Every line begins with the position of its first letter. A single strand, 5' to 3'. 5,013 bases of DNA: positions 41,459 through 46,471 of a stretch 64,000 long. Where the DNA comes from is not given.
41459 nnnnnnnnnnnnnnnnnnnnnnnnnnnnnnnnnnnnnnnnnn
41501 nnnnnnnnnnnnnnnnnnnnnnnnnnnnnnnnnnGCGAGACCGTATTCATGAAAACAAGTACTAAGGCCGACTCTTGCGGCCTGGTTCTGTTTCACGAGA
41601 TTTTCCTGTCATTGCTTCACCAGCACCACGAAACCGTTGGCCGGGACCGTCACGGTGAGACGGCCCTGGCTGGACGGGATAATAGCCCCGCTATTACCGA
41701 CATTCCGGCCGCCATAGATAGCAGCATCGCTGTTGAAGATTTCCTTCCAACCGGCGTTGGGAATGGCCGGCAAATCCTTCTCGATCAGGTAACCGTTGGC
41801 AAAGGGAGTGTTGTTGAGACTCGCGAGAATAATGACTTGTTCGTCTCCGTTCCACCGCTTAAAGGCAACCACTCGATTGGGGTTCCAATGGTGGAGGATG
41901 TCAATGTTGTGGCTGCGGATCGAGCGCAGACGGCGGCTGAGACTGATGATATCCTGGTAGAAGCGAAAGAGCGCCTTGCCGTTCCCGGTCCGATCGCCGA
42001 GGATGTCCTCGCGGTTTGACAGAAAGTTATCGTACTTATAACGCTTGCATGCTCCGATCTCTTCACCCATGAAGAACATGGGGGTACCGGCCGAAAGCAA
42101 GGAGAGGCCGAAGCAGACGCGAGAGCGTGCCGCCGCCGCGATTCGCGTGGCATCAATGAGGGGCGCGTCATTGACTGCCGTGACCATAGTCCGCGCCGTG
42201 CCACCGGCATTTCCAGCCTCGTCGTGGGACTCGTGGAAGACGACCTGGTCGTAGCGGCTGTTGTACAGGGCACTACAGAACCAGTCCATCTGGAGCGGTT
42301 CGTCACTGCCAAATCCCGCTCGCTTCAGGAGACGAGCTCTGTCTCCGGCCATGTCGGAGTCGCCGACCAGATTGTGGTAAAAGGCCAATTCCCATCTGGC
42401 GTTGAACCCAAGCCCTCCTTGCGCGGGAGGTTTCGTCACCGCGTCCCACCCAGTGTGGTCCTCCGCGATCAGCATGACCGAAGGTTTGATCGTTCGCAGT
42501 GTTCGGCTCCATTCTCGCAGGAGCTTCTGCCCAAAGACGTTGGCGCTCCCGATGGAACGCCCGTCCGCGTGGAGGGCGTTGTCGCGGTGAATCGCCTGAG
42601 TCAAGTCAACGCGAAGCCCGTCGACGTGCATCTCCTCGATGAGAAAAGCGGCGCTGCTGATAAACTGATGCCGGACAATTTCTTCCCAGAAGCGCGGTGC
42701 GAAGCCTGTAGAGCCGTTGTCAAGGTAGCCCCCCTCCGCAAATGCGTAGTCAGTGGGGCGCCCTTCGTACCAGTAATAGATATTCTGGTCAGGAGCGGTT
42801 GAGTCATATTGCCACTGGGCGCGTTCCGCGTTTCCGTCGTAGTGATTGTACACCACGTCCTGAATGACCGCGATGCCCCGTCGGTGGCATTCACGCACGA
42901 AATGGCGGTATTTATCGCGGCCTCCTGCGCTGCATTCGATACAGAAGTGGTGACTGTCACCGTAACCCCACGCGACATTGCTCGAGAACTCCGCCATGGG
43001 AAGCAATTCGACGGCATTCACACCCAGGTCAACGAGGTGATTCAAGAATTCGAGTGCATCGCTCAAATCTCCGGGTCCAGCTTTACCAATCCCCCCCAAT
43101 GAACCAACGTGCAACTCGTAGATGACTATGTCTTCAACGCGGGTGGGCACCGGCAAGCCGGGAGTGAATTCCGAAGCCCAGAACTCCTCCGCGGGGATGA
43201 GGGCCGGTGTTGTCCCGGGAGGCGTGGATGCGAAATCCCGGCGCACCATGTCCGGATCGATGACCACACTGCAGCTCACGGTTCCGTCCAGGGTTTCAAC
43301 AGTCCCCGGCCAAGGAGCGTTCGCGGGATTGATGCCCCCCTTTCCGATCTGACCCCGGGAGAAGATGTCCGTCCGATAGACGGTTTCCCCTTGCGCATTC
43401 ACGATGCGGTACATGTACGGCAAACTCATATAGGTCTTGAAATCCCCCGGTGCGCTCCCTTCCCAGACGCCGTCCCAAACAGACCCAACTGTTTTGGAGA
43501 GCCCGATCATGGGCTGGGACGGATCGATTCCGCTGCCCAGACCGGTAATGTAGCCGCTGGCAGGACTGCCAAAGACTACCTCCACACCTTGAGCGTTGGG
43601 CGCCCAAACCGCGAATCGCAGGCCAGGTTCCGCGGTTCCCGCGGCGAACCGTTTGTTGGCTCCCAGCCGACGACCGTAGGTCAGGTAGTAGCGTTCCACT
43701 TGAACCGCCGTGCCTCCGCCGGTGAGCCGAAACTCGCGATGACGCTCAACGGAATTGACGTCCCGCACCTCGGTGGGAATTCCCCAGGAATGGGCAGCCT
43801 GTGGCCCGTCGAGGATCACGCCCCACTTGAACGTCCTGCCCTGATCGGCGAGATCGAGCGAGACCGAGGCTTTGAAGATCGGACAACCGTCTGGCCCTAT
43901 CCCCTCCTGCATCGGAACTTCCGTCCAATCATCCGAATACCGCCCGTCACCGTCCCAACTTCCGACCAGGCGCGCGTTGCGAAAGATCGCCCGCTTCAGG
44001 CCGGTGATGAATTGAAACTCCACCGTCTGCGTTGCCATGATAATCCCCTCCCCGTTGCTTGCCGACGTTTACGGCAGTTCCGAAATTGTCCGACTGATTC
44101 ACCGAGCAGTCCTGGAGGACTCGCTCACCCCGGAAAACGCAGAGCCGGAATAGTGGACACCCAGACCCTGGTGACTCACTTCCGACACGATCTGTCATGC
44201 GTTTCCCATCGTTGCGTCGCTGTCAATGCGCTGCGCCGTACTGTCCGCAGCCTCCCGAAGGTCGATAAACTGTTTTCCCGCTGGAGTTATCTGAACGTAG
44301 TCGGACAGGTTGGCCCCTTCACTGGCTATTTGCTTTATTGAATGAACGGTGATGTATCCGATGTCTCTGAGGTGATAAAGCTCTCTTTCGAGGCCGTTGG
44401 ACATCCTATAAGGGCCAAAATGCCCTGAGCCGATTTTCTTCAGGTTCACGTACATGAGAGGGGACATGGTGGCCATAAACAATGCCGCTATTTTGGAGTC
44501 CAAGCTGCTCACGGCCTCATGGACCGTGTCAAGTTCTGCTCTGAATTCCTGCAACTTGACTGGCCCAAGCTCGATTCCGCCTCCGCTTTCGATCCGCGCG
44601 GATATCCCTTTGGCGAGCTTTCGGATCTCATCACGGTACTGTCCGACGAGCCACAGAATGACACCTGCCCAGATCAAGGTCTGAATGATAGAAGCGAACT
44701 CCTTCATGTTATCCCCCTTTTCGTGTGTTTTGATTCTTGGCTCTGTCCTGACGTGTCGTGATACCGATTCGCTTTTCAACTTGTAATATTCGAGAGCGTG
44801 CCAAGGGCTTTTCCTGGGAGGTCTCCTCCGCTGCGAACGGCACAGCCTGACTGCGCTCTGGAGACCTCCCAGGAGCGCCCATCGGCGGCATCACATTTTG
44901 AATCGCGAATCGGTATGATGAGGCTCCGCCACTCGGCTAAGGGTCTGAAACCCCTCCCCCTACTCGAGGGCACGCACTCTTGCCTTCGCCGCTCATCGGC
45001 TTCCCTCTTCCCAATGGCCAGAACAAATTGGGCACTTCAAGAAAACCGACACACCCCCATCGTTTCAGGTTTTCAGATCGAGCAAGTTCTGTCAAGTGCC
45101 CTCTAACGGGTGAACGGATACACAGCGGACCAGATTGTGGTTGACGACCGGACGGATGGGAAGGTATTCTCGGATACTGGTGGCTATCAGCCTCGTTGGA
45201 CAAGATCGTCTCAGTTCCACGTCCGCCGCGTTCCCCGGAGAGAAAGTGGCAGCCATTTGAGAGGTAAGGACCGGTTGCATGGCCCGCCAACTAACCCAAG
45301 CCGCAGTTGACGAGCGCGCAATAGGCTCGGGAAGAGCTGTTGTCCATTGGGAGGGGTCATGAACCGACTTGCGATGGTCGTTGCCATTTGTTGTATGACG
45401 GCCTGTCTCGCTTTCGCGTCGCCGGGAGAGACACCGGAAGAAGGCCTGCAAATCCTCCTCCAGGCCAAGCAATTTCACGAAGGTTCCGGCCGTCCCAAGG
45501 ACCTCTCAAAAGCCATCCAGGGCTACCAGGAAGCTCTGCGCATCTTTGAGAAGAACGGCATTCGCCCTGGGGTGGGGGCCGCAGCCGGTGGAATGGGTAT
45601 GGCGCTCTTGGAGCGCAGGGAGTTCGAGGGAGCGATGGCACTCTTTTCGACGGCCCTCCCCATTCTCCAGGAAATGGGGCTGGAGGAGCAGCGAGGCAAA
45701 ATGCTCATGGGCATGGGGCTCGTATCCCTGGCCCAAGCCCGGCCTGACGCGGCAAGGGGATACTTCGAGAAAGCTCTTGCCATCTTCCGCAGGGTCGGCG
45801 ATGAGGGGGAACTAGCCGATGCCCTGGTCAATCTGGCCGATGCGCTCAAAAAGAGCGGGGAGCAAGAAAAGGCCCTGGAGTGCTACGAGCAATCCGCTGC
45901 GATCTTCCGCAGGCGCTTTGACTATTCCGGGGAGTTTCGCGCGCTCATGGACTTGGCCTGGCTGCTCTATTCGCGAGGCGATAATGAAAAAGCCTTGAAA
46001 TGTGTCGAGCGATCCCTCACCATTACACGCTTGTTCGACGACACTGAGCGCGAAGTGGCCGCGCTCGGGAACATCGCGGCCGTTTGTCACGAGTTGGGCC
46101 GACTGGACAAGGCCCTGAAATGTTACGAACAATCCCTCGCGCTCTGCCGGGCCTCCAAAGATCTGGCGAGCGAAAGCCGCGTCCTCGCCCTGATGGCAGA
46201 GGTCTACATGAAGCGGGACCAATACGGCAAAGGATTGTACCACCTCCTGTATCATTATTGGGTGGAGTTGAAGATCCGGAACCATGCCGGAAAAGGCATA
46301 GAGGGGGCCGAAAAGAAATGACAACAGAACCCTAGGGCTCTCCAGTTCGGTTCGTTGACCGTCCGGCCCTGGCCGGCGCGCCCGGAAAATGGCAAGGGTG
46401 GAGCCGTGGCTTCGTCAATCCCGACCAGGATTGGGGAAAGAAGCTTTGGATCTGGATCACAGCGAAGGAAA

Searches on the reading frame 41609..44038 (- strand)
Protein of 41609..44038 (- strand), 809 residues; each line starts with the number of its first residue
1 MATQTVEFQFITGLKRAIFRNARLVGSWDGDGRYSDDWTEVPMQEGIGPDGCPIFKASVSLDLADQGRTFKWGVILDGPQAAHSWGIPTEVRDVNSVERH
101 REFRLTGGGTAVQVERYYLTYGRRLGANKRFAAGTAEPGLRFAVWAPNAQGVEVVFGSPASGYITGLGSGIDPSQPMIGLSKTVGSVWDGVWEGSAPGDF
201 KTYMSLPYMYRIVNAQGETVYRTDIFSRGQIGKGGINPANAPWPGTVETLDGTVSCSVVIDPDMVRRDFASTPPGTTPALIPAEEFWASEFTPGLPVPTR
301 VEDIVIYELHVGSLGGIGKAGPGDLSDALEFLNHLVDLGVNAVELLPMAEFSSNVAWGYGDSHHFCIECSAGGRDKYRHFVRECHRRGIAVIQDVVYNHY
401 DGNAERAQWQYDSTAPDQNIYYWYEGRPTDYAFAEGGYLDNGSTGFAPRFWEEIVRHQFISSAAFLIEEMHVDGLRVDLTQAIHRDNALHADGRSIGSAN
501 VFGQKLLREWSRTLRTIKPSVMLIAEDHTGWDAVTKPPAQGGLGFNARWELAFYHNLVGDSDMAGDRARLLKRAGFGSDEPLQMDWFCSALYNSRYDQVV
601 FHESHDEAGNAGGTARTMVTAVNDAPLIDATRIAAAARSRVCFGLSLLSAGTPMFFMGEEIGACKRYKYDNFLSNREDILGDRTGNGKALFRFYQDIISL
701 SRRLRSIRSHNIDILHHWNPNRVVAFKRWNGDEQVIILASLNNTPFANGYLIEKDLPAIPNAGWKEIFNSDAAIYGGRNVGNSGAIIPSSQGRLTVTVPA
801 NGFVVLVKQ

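Call 62: search_protein_families(library=pfam, proteins=[window:41609-44038:-], max_evalue=0.001)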
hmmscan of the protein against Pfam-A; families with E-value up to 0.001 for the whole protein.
window:41609-44038:- (809 aa): 3 families
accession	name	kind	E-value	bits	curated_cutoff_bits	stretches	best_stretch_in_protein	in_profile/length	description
PF00128.31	Alpha-amylase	-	6.4e-19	69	22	1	321-669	14-362/446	Alpha amylase, catalytic domain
PF02806.24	Alpha-amylase_C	-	6.6e-10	39.6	21.2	1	719-807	7-93/95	Alpha amylase, C-terminal all-beta domain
PF02922.24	CBM_48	-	6.3e-06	26.9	22.4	1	126-224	3-80/83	Carbohydrate-binding module 48 (Isoamylase N-terminal domain)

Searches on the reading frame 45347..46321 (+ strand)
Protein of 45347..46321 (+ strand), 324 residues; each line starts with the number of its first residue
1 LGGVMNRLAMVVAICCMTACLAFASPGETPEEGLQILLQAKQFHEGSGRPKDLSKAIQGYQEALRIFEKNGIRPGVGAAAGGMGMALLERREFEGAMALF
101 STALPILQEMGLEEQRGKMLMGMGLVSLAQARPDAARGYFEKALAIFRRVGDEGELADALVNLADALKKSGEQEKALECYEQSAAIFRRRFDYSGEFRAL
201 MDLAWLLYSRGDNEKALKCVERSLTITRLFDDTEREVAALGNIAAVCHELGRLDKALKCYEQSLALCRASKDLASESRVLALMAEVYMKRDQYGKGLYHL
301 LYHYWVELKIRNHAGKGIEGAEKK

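Call 62: search_protein_families(library=pfam, proteins=[window:45347-46321:+], max_evalue=0.001)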
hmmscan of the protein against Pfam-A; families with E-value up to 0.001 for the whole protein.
window:45347-46321:+ (324 aa): 19 families
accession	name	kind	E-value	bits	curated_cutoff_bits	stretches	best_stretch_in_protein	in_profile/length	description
PF13424.12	TPR_12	-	2.9e-35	120.7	30.1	3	118-188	4-76/77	Tetratricopeptide repeat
PF00515.34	TPR_1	-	1.8e-23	81.8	27.8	2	238-267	2-31/34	Tetratricopeptide repeat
PF07719.23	TPR_2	-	2.2e-23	80.8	27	2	238-267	2-31/34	Tetratricopeptide repeat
PF13374.12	TPR_10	-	2.7e-18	65.8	27.5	0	199-228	4-33/42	Tetratricopeptide repeat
PF13176.12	TPR_7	-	4.9e-15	54.7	27.9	1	239-272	1-34/36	Tetratricopeptide repeat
PF13181.12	TPR_8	-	4.1e-14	51.9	25.7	0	157-184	1-28/34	Tetratricopeptide repeat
PF13414.12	TPR_11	-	6.6e-12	45.4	26.8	0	246-268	3-25/42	TPR repeat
PF17874.7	TPR_MalT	-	1.6e-11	44.5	45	1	89-270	13-194/336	MalT-like TPR region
PF14559.12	TPR_19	-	2.1e-11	44.4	25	0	60-108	7-56/68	Tetratricopeptide repeat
PF13428.12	TPR_14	-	2.1e-11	43.8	23.5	0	243-272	7-36/44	Tetratricopeptide repeat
PF14938.12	SNAP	-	3.2e-10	40.4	25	1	128-188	85-146/282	Soluble NSF attachment protein, SNAP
PF13432.12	TPR_16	-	1.4e-08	35.5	32.7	0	162-218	2-52/65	Tetratricopeptide repeat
PF07721.20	TPR_4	-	3.5e-06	27.6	27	0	198-221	2-25/26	Tetratricopeptide repeat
PF13431.12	TPR_17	-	2.5e-05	24.6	24.4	0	157-178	13-34/34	Tetratricopeptide repeat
PF13174.12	TPR_6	-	5.8e-05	23.9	26.3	0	158-182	1-25/33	Tetratricopeptide repeat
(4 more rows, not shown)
